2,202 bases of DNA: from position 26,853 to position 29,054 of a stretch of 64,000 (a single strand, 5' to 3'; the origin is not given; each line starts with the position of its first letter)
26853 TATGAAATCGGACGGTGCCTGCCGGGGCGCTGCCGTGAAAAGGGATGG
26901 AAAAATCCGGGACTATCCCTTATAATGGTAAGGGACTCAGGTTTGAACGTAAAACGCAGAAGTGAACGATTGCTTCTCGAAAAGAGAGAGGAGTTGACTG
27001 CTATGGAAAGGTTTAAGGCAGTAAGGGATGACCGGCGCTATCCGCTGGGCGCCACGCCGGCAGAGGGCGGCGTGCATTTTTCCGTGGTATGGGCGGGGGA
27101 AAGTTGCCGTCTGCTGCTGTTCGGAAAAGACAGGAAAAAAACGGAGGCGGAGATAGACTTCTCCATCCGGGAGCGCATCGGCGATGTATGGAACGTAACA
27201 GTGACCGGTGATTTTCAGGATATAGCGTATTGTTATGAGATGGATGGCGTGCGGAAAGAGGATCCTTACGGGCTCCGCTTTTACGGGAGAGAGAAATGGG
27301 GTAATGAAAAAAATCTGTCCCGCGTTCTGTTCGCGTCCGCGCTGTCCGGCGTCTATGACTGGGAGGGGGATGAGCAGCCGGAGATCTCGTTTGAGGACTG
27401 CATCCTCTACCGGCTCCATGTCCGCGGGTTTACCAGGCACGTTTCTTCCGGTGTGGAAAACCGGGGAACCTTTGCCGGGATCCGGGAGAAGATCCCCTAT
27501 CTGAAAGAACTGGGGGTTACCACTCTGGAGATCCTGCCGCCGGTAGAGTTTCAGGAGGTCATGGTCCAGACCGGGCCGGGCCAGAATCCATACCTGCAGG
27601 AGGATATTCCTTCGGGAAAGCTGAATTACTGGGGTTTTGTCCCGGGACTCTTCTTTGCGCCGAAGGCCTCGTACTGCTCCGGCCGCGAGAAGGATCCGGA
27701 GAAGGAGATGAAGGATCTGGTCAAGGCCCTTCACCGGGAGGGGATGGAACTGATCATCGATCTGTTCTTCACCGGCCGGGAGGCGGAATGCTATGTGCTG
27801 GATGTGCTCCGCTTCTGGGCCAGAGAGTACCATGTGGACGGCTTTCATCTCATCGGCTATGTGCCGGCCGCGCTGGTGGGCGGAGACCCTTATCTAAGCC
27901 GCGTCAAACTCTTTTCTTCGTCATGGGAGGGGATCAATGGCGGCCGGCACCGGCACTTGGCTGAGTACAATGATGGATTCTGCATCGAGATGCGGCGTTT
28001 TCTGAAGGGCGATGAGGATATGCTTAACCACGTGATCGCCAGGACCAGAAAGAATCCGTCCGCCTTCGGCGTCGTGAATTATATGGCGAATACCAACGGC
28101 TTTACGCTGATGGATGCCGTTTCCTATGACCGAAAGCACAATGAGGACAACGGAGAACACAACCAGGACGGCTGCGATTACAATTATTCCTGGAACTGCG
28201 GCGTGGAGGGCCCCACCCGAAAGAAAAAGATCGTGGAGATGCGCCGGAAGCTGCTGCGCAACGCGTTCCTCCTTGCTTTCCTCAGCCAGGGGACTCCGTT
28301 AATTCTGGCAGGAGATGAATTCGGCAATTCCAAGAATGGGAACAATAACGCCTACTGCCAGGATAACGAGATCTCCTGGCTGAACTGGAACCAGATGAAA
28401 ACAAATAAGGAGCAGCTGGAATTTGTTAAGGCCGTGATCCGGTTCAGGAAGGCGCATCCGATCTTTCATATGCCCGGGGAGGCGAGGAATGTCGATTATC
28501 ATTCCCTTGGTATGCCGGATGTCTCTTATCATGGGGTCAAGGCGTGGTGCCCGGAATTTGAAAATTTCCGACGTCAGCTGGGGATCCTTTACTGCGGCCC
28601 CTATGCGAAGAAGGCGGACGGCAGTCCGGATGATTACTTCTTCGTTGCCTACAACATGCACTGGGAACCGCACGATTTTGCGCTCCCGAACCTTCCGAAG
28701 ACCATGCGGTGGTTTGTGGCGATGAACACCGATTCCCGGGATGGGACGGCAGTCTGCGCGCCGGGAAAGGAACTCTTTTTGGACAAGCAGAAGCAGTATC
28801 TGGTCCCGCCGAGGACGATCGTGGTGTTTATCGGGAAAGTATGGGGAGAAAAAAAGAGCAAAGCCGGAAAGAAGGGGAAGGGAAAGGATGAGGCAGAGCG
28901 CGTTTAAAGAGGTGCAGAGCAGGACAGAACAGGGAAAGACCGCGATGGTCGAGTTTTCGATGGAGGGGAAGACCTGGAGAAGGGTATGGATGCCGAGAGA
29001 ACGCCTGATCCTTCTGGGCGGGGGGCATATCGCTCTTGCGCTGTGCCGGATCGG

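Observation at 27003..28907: GlgX/isoamylase homolog with all four GH13 catalytic motifs replaced: candidate bacterial pseudo-debranching enzyme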

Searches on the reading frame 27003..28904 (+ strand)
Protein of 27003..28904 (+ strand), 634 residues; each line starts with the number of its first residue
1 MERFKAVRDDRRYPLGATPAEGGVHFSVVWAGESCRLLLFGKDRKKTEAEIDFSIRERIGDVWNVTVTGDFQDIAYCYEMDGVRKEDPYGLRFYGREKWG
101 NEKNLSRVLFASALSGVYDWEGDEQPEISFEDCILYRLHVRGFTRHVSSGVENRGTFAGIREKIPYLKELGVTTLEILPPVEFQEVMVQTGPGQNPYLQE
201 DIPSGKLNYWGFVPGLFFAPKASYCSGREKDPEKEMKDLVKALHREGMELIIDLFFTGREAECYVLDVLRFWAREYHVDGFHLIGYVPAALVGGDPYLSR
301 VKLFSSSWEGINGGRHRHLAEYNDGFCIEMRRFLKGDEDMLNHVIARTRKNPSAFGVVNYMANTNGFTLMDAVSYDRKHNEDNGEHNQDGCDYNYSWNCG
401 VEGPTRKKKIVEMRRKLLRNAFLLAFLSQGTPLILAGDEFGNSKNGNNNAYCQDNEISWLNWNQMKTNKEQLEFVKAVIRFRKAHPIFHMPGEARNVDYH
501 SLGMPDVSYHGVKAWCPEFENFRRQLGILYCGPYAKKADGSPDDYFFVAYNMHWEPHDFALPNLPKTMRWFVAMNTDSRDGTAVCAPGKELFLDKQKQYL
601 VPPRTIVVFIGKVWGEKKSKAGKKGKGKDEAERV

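Call 3: search_protein_families(library=pfam, proteins=[window:27003-28904:+], max_evalue=0.01)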
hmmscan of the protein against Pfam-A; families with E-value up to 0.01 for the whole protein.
window:27003-28904:+ (634 aa): 3 families
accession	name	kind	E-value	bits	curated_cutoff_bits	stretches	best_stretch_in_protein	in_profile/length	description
PF00128.31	Alpha-amylase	-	2.7e-08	33.9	22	0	149-179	10-40/446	Alpha amylase, catalytic domain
PF02922.24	CBM_48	-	7e-06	26.7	22.4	1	14-84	1-72/83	Carbohydrate-binding module 48 (Isoamylase N-terminal domain)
PF21331.3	Isoamylase_C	-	0.0036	18.2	27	1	544-610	38-107/107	Isoamylase, C-terminal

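Call 4: search_protein_families(library=ncbifam, proteins=[window:27003-28904:+], max_evalue=0.01)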
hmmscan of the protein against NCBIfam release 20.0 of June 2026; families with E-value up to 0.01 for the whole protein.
window:27003-28904:+ (634 aa): 17 families
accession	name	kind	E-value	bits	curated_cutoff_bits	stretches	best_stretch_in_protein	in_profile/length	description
TIGR02100.1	glgX_debranch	equivalog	1.5e-98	330.6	640.9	3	264-604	321-681/688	glycogen debranching protein GlgX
NF002983.0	PRK03705.1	equivalog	2.3e-78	263.9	901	2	264-487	316-563/658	glycogen debranching protein GlgX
NF011082.0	PRK14510.1-1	equivalog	8.6e-59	199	2511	2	292-588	362-670/1410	bifunctional glycogen debranching protein GlgX/4-alpha-glucanotransferase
TIGR02104.1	pulA_typeI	equivalog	2e-44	151.7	504.5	2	24-256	21-251/605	type I pullulanase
TIGR02402.1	trehalose_TreZ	equivalog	5e-20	71.3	538.8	1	52-256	21-183/545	malto-oligosyltrehalose trehalohydrolase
TIGR02102.1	pullulan_Gpos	equivalog_domain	2.8e-17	61.8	1042.25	1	131-257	450-578/1113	pullulanase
TIGR02103.1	pullul_strch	subfamily_domain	4.1e-10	38.4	697.6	0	209-257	379-428/900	pullulanase-type alpha-1,6-glucosidase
NF041090.1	Cyc-maltodext_AglB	equivalog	4.7e-08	32.3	540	1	356-489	248-373/470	cyclomaltodextrinase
TIGR02456.1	treS_nterm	equivalog_domain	8.5e-08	31.1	678.35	1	130-179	3-49/539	maltose alpha-D-glucosyltransferase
NF008967.0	PRK12313.1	equivalog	2.4e-07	29.5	577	0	23-183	39-196/633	1,4-alpha-glucan branching protein GlgB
NF041321.1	Alpha-amyl_MalA_Halo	equivalog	3.7e-07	28.9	875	1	126-180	254-304/666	alpha-amylase MalA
NF008051.0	PRK10785.1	equivalog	5.9e-07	28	568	1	155-179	176-200/607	maltodextrin glucosidase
NF003811.1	PRK05402.1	equivalog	4.9e-06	25.4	741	0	22-183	29-188/619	1,4-alpha-glucan branching protein GlgB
NF007059.0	PRK09505.2-4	equivalog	0.00058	18.3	865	0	153-255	224-312/683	alpha-amylase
NF007053.0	PRK09505.1-3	equivalog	0.00072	17.8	1269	0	154-254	227-313/687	alpha-amylase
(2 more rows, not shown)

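Call 5: search_solved_structures(query=window:27003-28904:+, show_alignments=3)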
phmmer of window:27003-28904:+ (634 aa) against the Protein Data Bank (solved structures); distinct sequences matched with E-value up to 0.001: 53.
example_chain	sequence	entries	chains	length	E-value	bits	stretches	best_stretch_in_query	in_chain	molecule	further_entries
2vnc_A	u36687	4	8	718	5.6e-76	259.2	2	264-510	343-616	GLYCOGEN OPERON PROTEIN GLGX | Glycogen debranching enzyme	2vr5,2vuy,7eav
4j7r_A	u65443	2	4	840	5.2e-71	242.8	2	356-491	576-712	Isoamylase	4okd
9xvi_A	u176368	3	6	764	2.2e-69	237.4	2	291-486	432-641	Isoamylase 1, chloroplastic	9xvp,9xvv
9xve_A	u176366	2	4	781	2.4e-69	237.3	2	291-486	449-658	Isoamylase 1, chloroplastic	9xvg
9j60_A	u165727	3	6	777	2.6e-66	227.2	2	291-485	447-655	Isoamylase 1, chloroplastic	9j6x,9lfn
7u39_A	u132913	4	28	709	2.1e-63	217.6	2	264-490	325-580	Glycogen debranching enzyme GlgX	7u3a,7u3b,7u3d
2wsk_A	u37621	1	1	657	1.6e-57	198.3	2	264-487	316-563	GLYCOGEN DEBRANCHING ENZYME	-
9j6x_C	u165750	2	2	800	5.3e-36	127.1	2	264-484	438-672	Isoamylase 2, chloroplastic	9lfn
9xvi_C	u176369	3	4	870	4.4e-33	117.5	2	43-258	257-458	Isoamylase 2, chloroplastic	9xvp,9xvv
1bf2_A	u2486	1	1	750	6e-32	113.7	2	352-593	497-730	ISOAMYLASE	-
6jhh_A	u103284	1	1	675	1.4e-27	99.3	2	412-491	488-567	Pulullanase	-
6jhi_A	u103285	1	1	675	1.5e-27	99.1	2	412-491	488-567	Pulullanase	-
6jeq_A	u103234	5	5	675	1.6e-27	99.1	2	412-491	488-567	Pulullanase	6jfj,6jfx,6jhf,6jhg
2e8y_A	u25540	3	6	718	1.9e-27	98.8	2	256-494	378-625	AmyX protein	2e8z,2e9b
2wan_A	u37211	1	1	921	1.5e-22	82.6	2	26-256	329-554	PULLULANASE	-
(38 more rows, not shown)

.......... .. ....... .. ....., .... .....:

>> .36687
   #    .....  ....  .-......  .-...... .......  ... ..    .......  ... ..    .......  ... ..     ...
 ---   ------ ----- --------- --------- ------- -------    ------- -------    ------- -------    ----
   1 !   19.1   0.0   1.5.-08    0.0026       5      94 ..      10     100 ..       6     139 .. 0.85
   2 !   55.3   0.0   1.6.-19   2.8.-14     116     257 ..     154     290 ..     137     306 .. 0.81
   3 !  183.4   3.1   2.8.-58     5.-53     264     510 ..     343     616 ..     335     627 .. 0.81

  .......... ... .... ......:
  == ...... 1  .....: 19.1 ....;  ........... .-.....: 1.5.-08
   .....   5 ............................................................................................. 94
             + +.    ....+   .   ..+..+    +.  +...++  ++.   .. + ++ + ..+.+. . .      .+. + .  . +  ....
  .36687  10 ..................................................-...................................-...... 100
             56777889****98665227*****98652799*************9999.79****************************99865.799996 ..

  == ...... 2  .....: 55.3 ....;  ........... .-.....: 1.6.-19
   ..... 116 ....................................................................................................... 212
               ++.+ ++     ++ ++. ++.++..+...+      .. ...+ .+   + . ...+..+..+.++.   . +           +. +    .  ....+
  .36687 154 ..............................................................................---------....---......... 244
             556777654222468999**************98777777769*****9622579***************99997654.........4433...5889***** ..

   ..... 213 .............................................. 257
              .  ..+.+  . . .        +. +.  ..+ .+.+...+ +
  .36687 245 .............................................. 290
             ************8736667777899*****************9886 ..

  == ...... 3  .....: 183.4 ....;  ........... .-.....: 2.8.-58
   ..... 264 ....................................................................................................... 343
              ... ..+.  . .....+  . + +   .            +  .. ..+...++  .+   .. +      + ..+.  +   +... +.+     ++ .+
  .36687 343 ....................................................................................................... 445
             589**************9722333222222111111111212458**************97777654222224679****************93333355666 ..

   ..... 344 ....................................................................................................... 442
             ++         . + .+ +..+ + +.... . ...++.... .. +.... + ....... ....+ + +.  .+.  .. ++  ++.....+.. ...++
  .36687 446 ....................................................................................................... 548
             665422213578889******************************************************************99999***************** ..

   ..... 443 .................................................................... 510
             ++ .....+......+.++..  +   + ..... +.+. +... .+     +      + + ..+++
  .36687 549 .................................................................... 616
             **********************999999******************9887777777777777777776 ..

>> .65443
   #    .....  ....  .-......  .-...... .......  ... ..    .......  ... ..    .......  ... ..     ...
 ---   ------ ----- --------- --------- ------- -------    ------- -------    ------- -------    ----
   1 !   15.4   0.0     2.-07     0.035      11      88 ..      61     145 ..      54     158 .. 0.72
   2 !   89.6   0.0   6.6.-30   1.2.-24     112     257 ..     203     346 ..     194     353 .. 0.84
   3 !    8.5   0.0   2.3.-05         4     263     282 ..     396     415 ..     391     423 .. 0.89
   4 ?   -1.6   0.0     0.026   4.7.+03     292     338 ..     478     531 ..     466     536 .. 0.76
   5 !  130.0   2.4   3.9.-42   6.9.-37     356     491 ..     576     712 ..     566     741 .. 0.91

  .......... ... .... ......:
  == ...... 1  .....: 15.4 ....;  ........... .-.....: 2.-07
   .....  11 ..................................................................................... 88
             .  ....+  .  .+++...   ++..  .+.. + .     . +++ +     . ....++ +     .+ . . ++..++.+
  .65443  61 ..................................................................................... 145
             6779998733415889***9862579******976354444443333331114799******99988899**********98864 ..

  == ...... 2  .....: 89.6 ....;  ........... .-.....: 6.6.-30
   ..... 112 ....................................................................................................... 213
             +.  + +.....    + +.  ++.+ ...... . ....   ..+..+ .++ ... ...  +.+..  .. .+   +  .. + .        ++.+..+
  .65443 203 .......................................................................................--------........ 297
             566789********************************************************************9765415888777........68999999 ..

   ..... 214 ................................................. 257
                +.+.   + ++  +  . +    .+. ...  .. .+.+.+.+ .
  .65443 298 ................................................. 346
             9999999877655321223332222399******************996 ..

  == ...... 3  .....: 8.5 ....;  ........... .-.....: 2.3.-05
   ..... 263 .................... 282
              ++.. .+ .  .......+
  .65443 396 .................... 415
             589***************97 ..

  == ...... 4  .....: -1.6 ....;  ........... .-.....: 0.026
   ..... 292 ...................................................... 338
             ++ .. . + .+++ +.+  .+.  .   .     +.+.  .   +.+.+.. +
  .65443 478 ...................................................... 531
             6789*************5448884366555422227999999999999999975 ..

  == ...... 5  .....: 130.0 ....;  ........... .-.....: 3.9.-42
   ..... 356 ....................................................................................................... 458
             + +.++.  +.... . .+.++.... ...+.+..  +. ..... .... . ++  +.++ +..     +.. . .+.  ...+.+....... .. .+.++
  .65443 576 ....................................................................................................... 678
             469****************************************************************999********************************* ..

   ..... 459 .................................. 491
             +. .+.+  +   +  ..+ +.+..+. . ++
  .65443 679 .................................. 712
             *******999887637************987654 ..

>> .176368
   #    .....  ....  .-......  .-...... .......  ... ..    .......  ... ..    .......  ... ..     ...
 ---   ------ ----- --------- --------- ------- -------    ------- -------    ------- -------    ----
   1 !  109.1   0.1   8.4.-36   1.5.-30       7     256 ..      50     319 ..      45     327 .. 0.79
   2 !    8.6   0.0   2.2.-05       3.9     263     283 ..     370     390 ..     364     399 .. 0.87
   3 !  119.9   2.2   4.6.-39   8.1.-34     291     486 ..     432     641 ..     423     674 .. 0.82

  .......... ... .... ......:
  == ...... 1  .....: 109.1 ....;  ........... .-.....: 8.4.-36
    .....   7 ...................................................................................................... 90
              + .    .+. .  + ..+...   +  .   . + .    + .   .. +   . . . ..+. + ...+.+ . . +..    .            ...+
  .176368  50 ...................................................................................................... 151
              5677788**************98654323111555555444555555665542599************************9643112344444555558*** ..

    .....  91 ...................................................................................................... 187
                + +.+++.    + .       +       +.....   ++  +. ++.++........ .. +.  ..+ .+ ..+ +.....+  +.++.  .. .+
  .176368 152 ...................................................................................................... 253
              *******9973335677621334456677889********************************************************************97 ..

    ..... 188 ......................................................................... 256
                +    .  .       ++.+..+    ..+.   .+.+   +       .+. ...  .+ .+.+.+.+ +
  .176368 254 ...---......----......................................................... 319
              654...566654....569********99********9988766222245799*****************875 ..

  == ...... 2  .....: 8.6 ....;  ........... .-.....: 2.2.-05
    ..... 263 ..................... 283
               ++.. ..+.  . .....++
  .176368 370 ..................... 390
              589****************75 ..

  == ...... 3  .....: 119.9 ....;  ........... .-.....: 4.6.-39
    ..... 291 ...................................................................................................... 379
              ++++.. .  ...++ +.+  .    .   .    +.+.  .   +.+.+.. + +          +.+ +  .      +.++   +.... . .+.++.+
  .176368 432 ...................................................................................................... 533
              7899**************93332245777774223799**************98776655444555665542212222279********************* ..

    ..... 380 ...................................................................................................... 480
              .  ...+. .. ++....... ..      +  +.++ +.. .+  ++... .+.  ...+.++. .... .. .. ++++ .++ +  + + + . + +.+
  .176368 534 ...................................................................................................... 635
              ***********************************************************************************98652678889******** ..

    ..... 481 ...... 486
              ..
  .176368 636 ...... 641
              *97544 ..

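Call 6: find_homologous_proteins(query=window:27003-28904:+, max_evalue=1e-10)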
Query window:27003-28904:+ (634 aa): 8000 proteins with E <= 1e-10 among 8000 candidates; the best 120 are listed.
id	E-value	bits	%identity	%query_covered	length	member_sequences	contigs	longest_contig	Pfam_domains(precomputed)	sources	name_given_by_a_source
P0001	0.0e+0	1522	100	100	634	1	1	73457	PF02922.25,PF00128.32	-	-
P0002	0.0e+0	1304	85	99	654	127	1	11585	PF00128.32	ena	-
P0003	0.0e+0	1231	80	98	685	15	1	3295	PF00128.32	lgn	-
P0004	0.0e+0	1047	69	99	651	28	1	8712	PF00128.32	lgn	-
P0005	9.8e-296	1000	65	100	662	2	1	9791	PF00128.32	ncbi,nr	ncbi:MAG: alpha-amylase [Lachnospiraceae bacterium]|nr:alpha-amylase [Lachnospiraceae bacterium]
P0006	1.0e-295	1000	67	97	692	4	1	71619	PF00128.32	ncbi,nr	ncbi:MAG: alpha-amylase [Lachnospiraceae bacterium]|nr:alpha-amylase [Lachnospiraceae bacterium]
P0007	1.8e-293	993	66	97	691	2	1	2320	PF00128.32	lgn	-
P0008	1.1e-288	977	65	97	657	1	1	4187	PF00128.32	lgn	-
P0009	1.2e-288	977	66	97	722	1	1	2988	PF00128.32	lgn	-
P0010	4.5e-285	965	63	97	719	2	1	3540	PF00128.32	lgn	-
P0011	4.3e-281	952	65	97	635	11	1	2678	PF00128.32,PF21331.5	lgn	-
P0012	7.2e-281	951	65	97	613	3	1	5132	PF00128.32,PF21331.5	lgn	-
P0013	2.2e-280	950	67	69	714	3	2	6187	PF00128.32,PF21331.5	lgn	-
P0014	2.6e-280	949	65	97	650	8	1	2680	PF00128.32,PF21331.5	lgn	-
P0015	6.0e-280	948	64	98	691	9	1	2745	PF00128.32,PF21331.5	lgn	-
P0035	1.6e-263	894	60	97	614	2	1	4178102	PF00128.32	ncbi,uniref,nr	ncbi:alpha amylase C-terminal domain-containing protein [Clostridium sp. Marseille-P2415]|uniref:alp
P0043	1.8e-259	881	60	96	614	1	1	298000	PF00128.32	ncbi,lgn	ncbi:alpha amylase C-terminal domain-containing protein [Lachnospiraceae bacterium 54-53]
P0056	2.0e-256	870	57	100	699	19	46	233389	PF00128.32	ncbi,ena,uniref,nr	ncbi:MAG TPA: alpha-amylase [Candidatus Lachnoclostridium pullistercoris]|uniref:Alpha-amylase n=1 T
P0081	7.8e-253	859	59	97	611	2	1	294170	PF00128.32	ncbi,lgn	-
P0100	4.6e-251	853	57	99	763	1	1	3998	PF00128.32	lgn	-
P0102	7.0e-251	852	55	99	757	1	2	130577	PF00128.32,PF21331.5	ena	-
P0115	1.1e-249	848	58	97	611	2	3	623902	PF00128.32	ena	-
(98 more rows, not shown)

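Call 15: find_encoding_contigs(protein=P0035, flank=10000, max_places=3)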
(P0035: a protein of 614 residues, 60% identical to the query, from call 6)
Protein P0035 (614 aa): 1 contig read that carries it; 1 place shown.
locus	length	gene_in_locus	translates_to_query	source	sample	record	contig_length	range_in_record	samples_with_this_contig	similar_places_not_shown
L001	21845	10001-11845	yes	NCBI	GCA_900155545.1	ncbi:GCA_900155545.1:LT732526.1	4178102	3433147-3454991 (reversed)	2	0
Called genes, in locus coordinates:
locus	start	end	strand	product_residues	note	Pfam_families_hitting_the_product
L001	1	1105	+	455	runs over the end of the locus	PF00367:PTS_EIIB, PF02378:PTS_EIIC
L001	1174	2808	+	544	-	-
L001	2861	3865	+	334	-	PF02615:Ldh_2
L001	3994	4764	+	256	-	PF02361:CbiQ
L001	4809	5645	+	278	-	PF00005:ABC_tran, PF02463:SMC_N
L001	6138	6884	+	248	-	PF01891:CbiM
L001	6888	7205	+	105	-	PF02553:CbiN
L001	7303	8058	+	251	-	PF03372:Exo_endo_phos, PF14529:Exo_endo_phos_2 (faint)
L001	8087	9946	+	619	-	PF00005:ABC_tran, PF02463:SMC_N (faint), PF13555:AAA_29 (faint), PF13304:AAA_21 (faint), PF13401:AAA_22 (faint), PF12848:ABC_tran_Xtn (weak), PF00005:ABC_tran, PF16326:ABC_tran_CTD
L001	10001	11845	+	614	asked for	PF00128:Alpha-amylase (faint)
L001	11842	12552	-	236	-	PF00392:GntR, PF07702:UTRA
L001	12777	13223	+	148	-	PF03610:EIIA-man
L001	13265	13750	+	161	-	PF03830:PTSIIB_sorb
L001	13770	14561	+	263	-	PF03609:EII-Sor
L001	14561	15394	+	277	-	PF03613:EIID-AGA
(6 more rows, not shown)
